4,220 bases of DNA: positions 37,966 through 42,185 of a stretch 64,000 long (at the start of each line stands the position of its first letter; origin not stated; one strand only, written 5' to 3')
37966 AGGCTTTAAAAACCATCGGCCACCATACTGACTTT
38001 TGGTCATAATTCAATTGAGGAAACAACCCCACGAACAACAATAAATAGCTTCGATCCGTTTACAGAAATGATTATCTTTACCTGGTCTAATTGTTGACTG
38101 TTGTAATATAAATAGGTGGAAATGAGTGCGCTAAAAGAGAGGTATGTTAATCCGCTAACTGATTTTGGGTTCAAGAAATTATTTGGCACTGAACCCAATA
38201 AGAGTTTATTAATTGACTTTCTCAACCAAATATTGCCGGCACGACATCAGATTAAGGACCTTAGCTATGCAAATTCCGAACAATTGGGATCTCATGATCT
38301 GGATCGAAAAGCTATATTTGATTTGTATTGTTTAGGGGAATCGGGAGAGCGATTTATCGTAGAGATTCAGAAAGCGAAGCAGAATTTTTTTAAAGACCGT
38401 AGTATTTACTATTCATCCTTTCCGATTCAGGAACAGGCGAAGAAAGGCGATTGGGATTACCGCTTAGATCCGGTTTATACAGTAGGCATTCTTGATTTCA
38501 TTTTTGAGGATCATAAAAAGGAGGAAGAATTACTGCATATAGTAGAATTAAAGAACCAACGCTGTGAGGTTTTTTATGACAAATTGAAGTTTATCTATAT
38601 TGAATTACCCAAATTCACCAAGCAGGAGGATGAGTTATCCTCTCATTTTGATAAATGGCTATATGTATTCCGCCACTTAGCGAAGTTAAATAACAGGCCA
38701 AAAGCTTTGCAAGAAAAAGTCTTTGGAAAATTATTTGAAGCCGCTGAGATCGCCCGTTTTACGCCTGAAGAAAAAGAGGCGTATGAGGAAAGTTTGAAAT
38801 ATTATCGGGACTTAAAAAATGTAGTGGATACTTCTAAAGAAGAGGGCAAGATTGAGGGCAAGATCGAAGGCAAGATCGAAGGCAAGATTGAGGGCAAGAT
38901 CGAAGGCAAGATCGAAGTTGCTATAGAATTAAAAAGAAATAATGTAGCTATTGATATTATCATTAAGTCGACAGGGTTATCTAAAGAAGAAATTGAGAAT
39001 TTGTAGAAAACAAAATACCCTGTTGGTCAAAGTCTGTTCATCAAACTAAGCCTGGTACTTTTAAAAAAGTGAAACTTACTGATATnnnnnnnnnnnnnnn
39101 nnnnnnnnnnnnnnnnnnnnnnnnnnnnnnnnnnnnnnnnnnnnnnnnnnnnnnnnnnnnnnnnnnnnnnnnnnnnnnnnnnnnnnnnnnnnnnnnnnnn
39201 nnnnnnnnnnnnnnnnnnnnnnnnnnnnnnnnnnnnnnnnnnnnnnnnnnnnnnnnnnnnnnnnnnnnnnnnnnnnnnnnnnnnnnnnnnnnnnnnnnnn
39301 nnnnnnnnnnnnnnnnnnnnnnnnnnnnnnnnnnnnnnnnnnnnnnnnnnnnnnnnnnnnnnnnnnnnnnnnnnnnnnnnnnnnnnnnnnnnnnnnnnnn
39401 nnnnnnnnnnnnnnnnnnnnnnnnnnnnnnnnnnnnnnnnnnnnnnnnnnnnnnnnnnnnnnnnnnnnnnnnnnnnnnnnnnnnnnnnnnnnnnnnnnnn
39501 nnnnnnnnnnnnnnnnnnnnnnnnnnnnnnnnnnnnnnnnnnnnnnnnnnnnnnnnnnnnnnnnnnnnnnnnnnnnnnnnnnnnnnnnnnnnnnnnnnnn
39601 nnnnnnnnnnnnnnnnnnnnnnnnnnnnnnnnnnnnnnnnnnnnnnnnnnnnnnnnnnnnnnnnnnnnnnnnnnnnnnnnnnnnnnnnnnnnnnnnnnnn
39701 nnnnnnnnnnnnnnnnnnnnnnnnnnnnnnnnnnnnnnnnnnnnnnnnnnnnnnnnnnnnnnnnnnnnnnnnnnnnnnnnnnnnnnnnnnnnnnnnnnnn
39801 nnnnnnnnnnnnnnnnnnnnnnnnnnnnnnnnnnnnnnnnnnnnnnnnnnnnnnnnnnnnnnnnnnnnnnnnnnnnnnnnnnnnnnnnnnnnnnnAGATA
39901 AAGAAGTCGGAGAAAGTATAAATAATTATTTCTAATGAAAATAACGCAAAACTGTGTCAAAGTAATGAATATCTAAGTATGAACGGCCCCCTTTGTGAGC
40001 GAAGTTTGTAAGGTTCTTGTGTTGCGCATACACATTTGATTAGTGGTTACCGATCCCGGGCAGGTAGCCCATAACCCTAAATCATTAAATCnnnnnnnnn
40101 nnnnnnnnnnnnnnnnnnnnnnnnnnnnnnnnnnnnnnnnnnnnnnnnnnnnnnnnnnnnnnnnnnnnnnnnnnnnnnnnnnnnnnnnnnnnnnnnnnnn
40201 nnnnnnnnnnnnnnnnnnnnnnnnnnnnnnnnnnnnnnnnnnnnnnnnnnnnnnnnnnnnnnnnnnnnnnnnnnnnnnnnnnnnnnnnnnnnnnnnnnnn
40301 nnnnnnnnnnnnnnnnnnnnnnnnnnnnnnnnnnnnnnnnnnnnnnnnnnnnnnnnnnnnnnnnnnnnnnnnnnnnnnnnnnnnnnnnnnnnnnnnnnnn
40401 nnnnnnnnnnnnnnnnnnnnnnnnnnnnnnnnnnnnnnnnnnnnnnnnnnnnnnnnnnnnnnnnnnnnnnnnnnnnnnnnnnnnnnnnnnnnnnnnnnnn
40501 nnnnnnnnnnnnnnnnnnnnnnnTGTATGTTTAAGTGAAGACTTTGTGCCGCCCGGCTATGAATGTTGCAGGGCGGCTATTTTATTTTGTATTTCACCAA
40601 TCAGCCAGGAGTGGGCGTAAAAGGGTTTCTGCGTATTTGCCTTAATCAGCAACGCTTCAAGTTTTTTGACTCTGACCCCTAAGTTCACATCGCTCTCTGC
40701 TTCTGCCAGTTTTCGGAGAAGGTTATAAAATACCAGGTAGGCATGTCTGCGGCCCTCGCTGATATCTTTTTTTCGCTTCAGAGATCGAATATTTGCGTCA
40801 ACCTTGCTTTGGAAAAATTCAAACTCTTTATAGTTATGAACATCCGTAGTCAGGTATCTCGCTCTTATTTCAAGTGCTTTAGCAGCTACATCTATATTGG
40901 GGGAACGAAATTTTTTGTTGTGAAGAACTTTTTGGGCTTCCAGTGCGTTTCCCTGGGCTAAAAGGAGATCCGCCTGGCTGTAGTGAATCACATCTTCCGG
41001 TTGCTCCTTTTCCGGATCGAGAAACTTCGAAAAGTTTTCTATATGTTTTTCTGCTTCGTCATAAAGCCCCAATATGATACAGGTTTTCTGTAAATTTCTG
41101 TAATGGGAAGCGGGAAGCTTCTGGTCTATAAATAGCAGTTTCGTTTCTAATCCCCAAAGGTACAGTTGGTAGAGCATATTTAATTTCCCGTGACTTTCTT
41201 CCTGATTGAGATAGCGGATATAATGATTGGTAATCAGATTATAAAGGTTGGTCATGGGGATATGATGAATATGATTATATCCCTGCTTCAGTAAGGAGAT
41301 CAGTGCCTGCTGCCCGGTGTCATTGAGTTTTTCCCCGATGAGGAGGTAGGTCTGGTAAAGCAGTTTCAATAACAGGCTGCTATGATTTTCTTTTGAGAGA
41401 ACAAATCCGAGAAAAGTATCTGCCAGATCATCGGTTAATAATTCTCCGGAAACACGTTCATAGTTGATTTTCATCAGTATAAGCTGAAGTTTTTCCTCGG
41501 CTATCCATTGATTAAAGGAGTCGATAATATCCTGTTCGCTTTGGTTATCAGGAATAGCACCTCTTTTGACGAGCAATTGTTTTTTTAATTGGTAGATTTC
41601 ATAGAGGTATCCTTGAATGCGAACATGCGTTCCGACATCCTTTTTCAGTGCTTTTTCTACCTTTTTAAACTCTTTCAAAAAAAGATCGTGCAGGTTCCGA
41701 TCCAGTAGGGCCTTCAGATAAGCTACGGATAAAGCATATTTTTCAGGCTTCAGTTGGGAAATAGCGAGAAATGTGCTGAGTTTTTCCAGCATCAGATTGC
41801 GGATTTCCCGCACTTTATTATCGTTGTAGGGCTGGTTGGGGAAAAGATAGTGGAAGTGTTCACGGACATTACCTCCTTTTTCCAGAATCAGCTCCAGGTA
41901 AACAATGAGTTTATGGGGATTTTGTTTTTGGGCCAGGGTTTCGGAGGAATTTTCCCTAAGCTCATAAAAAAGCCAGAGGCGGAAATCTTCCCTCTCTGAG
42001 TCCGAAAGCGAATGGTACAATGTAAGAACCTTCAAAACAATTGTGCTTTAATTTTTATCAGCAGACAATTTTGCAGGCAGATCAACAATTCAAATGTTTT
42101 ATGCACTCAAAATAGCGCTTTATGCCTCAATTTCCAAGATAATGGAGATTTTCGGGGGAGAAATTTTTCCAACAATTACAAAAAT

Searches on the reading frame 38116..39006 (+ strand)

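Call 49: search_protein_families(library=phrogs, proteins=[window:38116-39006:+], max_evalue=0.01)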
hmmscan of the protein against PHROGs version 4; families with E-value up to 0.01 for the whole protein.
window:38116-39006:+ (296 aa): 3 families
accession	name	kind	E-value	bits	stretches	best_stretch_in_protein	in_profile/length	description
phrog_3300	-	integration and excision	5.8e-20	73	1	11-295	4-309/313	transposase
phrog_12274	-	unknown function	6.9e-08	33.6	1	158-293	5-132/138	-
phrog_5416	-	unknown function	1.2e-05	26.2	1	237-293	4-60/66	-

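Call 74: search_protein_families(library=pfam, proteins=[window:38116-39006:+], max_evalue=0.05)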
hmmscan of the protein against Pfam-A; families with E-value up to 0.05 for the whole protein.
window:38116-39006:+ (296 aa): 1 family
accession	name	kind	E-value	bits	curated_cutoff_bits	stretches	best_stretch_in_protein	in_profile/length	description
PF12784.13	PDDEXK_2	-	1e-76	258.1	27.4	1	13-239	1-228/229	PD-(D/E)XK nuclease family transposase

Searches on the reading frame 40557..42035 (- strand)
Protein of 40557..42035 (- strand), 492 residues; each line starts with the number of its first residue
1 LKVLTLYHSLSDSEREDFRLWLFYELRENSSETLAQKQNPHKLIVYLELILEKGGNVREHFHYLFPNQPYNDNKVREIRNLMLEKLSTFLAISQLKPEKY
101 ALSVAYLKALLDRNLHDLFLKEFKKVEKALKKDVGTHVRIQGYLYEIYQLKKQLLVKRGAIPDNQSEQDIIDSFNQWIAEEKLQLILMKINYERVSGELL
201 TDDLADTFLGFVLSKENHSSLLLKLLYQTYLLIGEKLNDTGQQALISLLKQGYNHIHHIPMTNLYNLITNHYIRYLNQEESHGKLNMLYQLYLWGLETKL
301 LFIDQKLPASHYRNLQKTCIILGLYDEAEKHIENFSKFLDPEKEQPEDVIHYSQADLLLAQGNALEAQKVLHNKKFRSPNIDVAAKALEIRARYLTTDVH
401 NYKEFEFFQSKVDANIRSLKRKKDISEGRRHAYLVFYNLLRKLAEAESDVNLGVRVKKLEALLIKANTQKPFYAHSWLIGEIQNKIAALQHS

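Call 3: search_protein_families(library=pfam, proteins=[window:40557-42035:-], max_evalue=1)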
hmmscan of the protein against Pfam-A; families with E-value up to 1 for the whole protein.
window:40557-42035:- (492 aa): 3 families
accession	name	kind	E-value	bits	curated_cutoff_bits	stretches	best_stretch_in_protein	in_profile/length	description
PF07751.16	Abi_2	-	0.022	15.5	25.6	1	109-182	38-109/184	Abi-like protein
PF12895.13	ANAPC3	-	0.024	15.4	27.2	1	324-403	4-73/82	Anaphase-promoting complex, cyclosome, subunit 3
PF21545.3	T7SS_EccA1_N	-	0.096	12.4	27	1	317-389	176-245/272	T7SS, ESX-1 secretion system protein EccA1, N-terminal domain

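Call 4: search_protein_families(library=padloc, proteins=[window:40557-42035:-], max_evalue=1)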
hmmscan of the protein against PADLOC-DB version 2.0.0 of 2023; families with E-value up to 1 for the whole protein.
window:40557-42035:- (492 aa): 0 families

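Call 5: search_protein_families(library=ncbifam, proteins=[window:40557-42035:-], max_evalue=1)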
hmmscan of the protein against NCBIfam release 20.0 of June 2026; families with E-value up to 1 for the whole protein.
window:40557-42035:- (492 aa): 1 family
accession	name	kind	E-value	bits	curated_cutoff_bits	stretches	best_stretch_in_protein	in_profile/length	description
NF008631.0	PRK11619.1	equivalog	0.021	13.2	536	1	304-389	303-388/644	murein transglycosylase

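Call 49: search_protein_families(library=phrogs, proteins=[window:40557-42035:-], max_evalue=0.01)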
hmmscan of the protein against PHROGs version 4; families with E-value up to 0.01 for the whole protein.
window:40557-42035:- (492 aa): 0 families
